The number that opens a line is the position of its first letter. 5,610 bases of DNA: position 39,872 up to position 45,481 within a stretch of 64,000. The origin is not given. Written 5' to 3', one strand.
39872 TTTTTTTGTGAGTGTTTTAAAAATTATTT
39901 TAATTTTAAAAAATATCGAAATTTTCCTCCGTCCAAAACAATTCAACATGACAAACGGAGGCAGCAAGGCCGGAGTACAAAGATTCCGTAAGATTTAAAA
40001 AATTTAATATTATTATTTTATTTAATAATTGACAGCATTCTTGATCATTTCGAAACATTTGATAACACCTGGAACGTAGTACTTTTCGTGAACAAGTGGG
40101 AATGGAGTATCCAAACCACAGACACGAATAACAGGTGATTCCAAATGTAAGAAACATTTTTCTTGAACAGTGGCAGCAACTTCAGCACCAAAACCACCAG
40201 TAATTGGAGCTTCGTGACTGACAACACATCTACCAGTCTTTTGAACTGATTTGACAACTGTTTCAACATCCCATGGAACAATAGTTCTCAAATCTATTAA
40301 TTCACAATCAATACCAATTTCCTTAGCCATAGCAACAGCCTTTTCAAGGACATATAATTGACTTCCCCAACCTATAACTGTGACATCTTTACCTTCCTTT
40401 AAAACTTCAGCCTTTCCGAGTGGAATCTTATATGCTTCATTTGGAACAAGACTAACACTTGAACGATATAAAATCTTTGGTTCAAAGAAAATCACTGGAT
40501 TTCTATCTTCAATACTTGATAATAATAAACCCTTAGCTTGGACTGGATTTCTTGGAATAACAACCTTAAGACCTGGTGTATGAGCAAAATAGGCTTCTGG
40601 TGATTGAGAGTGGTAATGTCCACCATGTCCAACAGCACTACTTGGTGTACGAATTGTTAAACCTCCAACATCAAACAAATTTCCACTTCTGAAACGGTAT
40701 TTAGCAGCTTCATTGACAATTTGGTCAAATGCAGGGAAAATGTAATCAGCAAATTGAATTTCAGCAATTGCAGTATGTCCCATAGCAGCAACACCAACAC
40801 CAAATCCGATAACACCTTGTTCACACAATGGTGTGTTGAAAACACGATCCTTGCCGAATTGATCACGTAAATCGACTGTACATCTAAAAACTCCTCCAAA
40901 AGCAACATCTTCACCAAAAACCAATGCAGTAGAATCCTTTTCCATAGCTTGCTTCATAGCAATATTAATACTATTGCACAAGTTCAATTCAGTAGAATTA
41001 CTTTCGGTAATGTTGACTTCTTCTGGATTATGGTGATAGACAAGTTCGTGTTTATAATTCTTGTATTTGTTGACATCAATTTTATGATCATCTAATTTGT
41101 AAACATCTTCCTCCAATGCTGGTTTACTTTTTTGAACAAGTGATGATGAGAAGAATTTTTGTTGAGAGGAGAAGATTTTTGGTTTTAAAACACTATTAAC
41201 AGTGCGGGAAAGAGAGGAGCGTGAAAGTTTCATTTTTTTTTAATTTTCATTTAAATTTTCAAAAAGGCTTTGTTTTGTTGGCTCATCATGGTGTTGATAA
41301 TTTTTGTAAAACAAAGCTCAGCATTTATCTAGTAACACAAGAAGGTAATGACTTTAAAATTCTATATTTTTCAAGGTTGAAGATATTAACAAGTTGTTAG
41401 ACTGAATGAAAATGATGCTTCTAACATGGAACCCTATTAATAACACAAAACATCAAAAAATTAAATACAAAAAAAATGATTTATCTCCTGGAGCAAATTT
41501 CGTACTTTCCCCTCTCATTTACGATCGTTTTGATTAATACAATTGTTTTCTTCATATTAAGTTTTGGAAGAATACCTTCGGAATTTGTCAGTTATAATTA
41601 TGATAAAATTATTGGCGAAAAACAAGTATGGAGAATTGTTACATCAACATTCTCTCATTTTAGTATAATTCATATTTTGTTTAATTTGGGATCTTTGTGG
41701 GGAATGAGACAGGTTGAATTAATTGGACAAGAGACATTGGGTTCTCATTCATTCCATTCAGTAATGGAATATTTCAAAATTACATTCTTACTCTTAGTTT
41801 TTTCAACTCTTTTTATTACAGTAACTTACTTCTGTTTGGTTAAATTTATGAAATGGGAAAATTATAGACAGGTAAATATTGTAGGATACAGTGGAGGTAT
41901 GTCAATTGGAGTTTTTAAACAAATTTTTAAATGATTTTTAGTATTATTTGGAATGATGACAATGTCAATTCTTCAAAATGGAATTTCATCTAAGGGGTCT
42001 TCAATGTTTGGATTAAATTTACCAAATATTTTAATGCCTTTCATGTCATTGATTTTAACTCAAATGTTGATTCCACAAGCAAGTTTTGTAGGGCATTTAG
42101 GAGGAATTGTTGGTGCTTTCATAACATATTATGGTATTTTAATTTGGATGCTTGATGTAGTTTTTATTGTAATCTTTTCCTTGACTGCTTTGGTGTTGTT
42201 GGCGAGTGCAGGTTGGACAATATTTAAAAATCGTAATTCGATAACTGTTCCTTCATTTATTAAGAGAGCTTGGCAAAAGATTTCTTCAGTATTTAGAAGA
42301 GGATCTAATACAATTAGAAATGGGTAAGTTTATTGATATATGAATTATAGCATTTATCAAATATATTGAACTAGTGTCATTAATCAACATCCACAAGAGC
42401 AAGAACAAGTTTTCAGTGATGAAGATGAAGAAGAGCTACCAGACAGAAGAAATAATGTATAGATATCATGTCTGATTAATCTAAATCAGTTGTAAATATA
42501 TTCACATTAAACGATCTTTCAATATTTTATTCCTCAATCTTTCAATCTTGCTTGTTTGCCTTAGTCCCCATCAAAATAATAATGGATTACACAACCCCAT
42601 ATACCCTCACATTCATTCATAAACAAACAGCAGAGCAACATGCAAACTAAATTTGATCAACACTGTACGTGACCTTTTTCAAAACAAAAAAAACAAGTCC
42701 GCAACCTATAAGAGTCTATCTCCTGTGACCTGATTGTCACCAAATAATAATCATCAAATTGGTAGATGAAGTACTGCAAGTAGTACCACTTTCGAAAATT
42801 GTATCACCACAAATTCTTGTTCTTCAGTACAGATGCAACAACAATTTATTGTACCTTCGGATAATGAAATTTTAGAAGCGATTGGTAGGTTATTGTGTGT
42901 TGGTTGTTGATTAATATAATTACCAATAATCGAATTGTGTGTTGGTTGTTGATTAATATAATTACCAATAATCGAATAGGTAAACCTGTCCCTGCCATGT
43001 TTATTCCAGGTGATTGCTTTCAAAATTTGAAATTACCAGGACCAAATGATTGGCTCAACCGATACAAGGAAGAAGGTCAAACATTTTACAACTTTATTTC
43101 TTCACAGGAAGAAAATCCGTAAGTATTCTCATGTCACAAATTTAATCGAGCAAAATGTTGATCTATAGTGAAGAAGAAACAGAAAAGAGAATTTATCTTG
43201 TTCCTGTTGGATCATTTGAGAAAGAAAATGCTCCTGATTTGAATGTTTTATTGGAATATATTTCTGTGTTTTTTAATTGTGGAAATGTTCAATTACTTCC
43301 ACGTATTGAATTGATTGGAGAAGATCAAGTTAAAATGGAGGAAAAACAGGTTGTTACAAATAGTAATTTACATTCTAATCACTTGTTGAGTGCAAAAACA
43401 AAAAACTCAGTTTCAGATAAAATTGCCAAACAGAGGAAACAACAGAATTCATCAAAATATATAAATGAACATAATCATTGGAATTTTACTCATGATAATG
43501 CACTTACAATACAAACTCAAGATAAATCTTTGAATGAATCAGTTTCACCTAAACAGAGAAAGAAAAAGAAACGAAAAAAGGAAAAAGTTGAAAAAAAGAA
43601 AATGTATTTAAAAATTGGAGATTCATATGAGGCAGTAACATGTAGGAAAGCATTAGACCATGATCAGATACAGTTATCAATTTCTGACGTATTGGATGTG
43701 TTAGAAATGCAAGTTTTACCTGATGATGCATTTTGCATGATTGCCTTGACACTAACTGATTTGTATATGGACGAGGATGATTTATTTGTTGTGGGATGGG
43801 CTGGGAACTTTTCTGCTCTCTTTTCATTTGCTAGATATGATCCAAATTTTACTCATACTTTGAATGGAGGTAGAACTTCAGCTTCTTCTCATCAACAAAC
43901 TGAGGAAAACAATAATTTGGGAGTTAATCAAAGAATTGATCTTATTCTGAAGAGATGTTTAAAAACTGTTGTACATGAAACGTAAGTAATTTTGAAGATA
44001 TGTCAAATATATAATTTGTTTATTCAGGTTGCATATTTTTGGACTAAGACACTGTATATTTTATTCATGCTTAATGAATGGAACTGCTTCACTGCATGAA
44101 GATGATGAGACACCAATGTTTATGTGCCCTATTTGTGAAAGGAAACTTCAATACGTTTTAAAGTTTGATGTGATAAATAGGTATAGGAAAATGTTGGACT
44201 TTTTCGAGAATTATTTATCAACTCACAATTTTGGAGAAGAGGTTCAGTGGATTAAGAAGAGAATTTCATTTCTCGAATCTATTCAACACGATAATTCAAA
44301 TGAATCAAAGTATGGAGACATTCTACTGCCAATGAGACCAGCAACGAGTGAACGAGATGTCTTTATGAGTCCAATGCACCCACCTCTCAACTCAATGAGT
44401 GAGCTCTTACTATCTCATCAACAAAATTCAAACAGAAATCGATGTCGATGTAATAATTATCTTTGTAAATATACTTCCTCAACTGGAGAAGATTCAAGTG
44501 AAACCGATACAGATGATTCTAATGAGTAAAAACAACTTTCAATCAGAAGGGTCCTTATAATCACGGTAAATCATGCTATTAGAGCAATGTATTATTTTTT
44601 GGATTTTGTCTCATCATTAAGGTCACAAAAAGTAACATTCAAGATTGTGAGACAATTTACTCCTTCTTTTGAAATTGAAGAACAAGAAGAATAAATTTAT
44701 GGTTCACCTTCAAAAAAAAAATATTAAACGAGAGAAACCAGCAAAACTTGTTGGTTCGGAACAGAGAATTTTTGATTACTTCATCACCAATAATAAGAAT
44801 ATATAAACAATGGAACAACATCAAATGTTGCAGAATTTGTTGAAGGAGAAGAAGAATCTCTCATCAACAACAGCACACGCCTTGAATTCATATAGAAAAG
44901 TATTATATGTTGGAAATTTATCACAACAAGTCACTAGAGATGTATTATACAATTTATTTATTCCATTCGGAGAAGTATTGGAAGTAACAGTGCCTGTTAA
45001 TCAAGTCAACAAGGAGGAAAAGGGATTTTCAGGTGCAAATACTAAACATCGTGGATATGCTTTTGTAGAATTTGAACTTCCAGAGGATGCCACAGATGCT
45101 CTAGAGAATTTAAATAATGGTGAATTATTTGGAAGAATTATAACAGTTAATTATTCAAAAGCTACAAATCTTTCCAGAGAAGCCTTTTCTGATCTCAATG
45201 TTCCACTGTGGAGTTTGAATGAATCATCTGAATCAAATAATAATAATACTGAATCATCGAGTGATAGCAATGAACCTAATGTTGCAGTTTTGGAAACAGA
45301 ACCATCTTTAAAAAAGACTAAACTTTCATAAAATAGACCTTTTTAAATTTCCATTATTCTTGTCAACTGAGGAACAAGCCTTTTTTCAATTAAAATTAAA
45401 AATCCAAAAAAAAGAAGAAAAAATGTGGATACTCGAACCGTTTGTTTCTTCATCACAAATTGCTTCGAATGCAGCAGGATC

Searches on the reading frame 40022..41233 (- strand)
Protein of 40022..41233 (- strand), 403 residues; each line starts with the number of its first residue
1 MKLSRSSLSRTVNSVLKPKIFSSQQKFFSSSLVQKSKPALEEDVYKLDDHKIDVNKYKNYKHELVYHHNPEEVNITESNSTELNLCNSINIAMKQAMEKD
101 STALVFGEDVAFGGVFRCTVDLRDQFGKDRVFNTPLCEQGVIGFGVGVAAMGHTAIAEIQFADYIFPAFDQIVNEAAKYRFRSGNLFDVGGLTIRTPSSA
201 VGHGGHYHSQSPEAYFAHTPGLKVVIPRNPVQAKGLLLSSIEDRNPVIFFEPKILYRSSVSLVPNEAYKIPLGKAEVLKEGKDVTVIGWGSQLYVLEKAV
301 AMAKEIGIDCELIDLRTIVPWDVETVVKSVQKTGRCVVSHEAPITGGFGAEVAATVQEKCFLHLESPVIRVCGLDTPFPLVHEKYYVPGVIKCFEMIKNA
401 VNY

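Call 15: search_protein_families(library=pfam, proteins=[window:40022-41233:-], max_evalue=0.001)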
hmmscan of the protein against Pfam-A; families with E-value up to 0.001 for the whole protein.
window:40022-41233:- (403 aa): 2 families
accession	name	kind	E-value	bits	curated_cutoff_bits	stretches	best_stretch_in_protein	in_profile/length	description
PF02780.25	Transketolase_C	-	1.1e-37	129.1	25.9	1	273-388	1-119/124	Transketolase, C-terminal domain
PF02779.29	Transket_pyr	-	1.4e-36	126.2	27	1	87-257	7-173/174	Transketolase, pyrimidine binding domain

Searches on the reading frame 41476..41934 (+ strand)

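Call 15: search_protein_families(library=pfam, proteins=[window:41476-41934:+], max_evalue=0.001)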
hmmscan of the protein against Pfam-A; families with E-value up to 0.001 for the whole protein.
window:41476-41934:+ (152 aa): 1 family
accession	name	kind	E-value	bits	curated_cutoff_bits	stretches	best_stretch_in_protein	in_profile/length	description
PF01694.28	Rhomboid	-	9.3e-07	29.6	22.6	1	49-76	2-29/143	Rhomboid domain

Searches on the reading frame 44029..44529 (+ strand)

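Call 15: search_protein_families(library=pfam, proteins=[window:44029-44529:+], max_evalue=0.001)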
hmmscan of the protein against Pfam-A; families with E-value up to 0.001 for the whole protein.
window:44029-44529:+ (166 aa): 1 family
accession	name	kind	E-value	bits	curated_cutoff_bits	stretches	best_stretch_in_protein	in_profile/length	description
PF07998.17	Peptidase_M54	-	0.0005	20.6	24.4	1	2-41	155-193/194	Peptidase family M54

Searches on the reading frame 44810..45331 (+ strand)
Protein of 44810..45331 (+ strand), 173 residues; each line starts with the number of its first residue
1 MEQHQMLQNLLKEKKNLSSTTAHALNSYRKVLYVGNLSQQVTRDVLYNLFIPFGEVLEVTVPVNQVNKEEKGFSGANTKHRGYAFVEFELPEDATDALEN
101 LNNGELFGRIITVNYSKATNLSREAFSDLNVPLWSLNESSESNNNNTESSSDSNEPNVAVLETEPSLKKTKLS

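Call 15: search_protein_families(library=pfam, proteins=[window:44810-45331:+], max_evalue=0.001)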
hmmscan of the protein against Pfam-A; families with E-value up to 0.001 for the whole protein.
window:44810-45331:+ (173 aa): 2 families
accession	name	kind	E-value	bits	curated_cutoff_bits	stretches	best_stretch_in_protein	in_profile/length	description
PF00076.28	RRM_1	-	3e-18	65.9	20.7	1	32-111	1-69/70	RNA recognition motif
PF13893.12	RRM_5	-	1.7e-05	24.9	27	0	81-124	64-107/125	RNA recognition motif. (a.k.a. RRM, RBD, or RNP domain)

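Call 40: search_solved_structures(query=window:44810-45331:+, max_evalue=0.00001)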
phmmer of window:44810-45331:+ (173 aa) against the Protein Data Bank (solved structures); distinct sequences matched with E-value up to 0.00001: 51.
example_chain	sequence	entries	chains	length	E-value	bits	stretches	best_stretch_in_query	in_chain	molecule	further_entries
5mqf_o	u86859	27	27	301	8.4e-21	77.8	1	28-171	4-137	Peptidyl-prolyl cis-trans isomerase E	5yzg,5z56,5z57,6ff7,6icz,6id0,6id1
6r5k_D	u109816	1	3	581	1.7e-20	76.9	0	17-118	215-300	Polyadenylate-binding protein, cytoplasmic and nuclear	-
7zev_A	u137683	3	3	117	1.8e-20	76.7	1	27-135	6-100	Peptidyl-prolyl cis-trans isomerase E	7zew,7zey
2cqb_A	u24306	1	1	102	2.3e-20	76.4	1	24-122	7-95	Peptidyl-prolyl cis-trans isomerase E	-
7zex_A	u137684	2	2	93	4.3e-20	75.5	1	27-120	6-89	Isoform 3 of Peptidyl-prolyl cis-trans isomerase E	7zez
9l5r_Ci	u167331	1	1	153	1.3e-19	74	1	28-122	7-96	Putative cyclophilin protein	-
3mdf_A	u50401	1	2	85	1.6e-19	73.6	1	27-117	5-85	Peptidyl-prolyl cis-trans isomerase E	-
2kyx_A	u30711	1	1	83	1.9e-19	73.4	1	28-117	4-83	Peptidyl-prolyl cis-trans isomerase E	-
3lpy_A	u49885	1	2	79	7.7e-19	71.4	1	29-115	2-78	Peptidyl-prolyl cis-trans isomerase E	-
2ku7_A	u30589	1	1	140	1.6e-18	70.4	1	28-115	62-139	MLL1 PHD3-Cyp33 RRM chimeric protein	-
8ro0_y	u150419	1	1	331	1.2e-17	67.5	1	28-150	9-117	Peptidyl-prolyl cis-trans isomerase E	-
8ro1_y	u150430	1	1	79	2.9e-17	66.3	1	30-116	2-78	Peptidyl-prolyl cis-trans isomerase E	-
2qfj_A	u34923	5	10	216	8.6e-15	58.3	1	31-114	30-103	FBP-interacting repressor | Poly(U)-binding-splicing factor PUF60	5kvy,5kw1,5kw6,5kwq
5z56_4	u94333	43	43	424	9.4e-15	58.2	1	31-122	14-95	Splicing factor 3B subunit 4 | SF3b49, Splicing factor 3B subunit 4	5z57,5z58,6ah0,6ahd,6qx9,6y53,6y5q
7q8a_A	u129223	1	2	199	1e-14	58.1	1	32-114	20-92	Poly(U)-binding-splicing factor PUF60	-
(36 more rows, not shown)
